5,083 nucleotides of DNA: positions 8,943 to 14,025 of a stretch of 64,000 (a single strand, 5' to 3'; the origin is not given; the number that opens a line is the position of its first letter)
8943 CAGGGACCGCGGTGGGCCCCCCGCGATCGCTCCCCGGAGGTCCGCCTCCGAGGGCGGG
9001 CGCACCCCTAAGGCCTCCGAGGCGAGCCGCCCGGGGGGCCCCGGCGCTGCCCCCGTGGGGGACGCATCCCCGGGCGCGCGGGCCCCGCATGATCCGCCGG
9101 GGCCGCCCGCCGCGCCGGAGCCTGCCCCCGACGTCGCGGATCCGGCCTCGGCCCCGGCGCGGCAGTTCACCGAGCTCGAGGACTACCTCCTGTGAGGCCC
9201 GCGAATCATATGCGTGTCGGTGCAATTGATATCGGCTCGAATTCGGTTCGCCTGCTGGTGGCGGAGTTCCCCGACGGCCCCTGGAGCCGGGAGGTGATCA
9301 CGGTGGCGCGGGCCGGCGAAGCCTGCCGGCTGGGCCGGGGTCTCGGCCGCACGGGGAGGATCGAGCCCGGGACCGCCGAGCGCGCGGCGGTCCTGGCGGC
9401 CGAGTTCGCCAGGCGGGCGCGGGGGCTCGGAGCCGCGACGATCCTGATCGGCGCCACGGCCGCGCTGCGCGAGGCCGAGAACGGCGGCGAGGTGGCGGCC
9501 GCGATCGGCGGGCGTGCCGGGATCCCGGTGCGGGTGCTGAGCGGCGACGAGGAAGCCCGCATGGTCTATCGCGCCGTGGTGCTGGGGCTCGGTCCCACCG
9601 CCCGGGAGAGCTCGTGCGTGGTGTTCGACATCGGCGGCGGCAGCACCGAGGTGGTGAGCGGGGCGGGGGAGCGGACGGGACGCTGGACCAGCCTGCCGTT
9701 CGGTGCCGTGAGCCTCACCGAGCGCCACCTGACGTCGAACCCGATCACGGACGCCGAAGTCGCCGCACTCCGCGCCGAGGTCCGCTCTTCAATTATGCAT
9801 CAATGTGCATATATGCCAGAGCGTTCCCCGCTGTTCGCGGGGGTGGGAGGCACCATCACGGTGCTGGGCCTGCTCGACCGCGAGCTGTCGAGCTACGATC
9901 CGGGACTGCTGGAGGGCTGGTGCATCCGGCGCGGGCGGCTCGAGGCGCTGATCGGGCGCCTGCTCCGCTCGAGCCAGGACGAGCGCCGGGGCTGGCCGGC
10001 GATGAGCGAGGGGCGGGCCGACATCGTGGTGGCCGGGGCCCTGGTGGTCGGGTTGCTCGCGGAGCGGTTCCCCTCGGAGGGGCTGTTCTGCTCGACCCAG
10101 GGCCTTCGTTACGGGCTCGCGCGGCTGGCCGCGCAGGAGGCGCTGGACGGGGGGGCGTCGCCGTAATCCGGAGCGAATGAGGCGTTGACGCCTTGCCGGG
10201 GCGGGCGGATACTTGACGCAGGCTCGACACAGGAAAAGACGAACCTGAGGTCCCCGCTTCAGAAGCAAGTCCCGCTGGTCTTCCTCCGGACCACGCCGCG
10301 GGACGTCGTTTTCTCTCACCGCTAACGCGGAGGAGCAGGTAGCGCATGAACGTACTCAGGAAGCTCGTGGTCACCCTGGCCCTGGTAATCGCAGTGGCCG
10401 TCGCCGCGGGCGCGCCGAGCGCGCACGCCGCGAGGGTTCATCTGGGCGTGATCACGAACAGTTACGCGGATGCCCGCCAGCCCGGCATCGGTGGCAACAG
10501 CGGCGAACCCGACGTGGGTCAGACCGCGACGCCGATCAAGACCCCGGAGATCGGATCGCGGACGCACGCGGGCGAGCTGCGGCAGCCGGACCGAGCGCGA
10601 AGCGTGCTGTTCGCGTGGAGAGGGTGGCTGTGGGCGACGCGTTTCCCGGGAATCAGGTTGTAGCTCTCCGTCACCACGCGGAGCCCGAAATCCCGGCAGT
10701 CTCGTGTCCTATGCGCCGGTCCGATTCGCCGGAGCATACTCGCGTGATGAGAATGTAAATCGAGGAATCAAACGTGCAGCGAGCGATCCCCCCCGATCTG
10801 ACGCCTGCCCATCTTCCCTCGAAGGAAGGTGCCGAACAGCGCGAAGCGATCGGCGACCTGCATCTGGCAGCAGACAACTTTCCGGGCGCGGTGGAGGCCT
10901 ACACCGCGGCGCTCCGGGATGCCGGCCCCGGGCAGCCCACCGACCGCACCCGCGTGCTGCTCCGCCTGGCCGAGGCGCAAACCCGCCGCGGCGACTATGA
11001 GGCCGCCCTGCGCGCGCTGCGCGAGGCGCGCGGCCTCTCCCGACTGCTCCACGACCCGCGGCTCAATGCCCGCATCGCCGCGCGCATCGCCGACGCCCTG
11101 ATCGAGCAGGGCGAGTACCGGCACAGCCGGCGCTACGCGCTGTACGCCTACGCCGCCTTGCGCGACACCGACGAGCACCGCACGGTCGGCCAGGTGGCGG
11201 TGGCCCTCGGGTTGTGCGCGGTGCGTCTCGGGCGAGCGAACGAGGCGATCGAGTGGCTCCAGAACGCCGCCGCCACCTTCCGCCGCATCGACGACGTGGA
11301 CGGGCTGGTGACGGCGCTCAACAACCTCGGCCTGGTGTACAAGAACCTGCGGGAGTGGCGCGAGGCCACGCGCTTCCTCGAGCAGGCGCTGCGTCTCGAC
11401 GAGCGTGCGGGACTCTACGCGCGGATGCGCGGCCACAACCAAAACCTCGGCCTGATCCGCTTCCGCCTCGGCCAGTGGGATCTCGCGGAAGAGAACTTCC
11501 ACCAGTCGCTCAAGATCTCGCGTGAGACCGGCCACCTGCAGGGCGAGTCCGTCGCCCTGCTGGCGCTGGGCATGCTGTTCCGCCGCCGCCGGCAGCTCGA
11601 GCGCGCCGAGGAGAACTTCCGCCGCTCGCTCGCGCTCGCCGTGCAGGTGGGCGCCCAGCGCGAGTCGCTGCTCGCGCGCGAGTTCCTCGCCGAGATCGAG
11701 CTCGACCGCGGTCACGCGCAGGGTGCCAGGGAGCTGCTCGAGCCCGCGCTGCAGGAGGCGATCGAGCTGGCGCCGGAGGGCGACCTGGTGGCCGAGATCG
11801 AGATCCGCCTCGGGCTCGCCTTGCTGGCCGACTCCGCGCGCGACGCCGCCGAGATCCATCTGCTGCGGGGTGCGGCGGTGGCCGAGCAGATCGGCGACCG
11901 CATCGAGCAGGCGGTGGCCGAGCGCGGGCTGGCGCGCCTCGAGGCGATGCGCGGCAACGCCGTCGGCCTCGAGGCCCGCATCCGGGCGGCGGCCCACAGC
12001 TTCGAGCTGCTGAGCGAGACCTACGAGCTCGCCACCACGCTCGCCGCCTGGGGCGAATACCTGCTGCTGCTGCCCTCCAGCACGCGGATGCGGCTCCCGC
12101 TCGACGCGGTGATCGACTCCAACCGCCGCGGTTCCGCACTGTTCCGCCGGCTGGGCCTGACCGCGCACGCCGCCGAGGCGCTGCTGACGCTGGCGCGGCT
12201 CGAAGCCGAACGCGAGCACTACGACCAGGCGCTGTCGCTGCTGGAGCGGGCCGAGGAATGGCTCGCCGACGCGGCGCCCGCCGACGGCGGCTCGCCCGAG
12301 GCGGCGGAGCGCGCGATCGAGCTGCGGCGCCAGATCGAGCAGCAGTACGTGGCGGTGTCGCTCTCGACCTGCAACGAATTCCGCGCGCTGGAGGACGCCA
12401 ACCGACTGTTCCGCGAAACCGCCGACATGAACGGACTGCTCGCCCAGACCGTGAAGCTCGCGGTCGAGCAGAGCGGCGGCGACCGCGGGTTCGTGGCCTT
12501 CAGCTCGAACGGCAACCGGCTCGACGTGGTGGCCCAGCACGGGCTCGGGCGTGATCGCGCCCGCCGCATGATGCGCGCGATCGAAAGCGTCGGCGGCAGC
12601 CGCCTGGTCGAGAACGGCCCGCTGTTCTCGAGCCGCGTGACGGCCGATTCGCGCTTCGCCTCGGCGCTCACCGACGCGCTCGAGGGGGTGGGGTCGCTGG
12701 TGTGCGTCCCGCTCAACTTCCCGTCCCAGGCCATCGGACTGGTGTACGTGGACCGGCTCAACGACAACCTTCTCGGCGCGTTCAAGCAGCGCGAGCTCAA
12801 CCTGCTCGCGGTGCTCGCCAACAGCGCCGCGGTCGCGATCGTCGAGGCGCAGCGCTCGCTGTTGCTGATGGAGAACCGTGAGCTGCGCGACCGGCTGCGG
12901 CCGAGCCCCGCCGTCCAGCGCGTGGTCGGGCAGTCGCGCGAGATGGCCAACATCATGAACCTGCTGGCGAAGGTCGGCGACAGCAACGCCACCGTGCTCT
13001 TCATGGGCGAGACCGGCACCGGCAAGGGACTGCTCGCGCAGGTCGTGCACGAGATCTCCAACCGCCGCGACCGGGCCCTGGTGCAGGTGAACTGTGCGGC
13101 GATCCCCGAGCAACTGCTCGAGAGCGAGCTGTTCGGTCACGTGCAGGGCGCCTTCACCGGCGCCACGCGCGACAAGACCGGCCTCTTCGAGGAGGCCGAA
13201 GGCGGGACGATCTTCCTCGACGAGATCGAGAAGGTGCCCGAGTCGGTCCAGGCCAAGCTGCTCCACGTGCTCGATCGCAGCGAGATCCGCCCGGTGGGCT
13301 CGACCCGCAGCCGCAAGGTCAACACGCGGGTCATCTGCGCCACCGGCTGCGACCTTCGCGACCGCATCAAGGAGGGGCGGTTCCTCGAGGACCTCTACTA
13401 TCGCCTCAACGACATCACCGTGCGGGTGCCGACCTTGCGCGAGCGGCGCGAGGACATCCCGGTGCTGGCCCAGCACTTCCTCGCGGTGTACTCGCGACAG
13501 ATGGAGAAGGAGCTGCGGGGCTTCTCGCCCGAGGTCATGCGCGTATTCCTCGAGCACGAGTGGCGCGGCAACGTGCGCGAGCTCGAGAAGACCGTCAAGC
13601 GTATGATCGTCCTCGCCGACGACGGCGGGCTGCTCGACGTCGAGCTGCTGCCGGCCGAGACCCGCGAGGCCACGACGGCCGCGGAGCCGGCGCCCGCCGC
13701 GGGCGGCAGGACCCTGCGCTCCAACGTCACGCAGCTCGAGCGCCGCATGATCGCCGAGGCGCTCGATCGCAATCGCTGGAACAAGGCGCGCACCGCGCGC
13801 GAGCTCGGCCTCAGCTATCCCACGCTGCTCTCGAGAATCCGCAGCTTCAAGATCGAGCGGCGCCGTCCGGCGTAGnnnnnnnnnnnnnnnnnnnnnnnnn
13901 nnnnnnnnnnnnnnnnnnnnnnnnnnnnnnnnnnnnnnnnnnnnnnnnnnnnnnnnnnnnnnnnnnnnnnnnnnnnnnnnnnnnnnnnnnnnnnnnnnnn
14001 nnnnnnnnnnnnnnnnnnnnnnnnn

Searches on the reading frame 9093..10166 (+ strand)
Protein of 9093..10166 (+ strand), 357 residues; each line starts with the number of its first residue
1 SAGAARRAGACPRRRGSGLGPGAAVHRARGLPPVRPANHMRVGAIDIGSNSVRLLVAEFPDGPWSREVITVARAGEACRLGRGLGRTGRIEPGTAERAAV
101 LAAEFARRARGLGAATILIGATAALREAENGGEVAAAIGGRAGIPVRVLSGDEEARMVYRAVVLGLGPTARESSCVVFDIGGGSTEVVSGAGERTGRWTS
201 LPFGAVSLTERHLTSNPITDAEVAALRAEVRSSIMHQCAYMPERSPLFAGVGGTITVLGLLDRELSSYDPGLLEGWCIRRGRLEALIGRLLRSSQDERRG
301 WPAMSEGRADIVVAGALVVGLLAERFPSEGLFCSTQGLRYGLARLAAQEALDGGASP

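Call 8: search_protein_families(library=pfam, proteins=[window:9093-10166:+], max_evalue=0.01)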
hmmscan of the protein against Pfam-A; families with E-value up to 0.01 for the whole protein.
window:9093-10166:+ (357 aa): 1 family
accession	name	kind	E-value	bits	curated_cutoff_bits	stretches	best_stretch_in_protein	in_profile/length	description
PF02541.22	Ppx-GppA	-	1.5e-46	159.6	27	1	70-342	12-277/285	Ppx/GppA phosphatase family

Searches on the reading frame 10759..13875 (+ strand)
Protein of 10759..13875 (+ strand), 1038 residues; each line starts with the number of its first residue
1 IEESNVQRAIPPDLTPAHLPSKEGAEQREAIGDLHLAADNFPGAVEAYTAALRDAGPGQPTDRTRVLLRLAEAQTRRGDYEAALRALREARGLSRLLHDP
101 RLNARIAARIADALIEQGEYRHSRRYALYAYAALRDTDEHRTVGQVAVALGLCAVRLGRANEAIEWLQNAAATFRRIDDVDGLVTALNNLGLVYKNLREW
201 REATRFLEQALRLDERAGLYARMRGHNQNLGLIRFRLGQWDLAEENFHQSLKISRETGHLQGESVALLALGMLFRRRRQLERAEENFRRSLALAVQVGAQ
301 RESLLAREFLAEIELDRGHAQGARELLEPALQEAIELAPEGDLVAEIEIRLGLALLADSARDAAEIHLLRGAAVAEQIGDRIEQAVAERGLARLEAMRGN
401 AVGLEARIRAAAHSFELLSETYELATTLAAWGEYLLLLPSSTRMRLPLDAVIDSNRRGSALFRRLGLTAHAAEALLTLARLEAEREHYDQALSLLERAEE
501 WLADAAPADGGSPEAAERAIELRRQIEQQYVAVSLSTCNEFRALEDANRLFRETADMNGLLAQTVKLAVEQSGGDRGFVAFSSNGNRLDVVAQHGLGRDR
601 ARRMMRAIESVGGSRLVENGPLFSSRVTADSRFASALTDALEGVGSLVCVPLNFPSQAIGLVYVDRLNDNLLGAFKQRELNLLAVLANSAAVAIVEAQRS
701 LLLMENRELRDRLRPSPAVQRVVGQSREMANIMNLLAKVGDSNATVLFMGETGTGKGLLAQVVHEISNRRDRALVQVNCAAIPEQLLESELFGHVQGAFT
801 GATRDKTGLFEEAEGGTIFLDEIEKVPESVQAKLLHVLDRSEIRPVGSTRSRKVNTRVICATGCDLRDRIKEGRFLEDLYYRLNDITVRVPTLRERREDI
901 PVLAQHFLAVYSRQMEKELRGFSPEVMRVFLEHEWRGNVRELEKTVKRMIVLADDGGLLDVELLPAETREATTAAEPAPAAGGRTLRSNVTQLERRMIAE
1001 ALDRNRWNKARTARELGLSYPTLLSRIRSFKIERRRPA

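Call 8: search_protein_families(library=pfam, proteins=[window:10759-13875:+], max_evalue=0.01)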
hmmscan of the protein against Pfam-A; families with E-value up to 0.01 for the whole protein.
window:10759-13875:+ (1038 aa): 25 families
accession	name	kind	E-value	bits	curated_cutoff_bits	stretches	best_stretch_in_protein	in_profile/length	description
PF00158.32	Sigma54_activat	-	1e-64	217.7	20.2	1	723-888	2-167/168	Sigma-54 interaction domain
PF13424.12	TPR_12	-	2.3e-30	105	30.1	3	146-215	5-76/77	Tetratricopeptide repeat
PF25601.1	AAA_lid_14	-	3.4e-25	88.1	27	1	894-977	1-83/87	AAA+ ATPase lid domain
PF14532.12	Sigma54_activ_2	-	4.5e-20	72.7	25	1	723-893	1-138/138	Sigma-54 interaction domain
PF00515.34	TPR_1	-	7.7e-19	67.1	27.8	1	186-215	3-32/34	Tetratricopeptide repeat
PF07719.23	TPR_2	-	1.7e-17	62.5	27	1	185-215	2-32/34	Tetratricopeptide repeat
PF17874.7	TPR_MalT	-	1.1e-11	45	45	2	184-400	40-255/336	MalT-like TPR region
PF07724.20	AAA_2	-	2.4e-11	44.4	27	1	743-867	3-128/166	AAA domain (Cdc48 subfamily)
PF02954.25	HTH_8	-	4.6e-11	42.7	22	1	991-1028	3-40/42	Bacterial regulatory protein, Fis family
PF13181.12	TPR_8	-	5.2e-10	39.1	25.7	0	185-215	2-32/34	Tetratricopeptide repeat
PF01590.32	GAF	-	8.6e-10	39.7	22.4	1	557-694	2-133/133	GAF domain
PF07728.20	AAA_5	-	1.4e-09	38.5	22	1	746-856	2-108/139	AAA domain (dynein-related subfamily)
PF13176.12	TPR_7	-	2.2e-09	37.1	27.9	1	186-215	1-30/36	Tetratricopeptide repeat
PF13492.12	GAF_3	-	3.3e-06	28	27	1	557-694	2-127/129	GAF domain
PF00004.35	AAA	-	4.1e-06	27.7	21.2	1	746-862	1-108/131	ATPase family associated with various cellular activities (AAA)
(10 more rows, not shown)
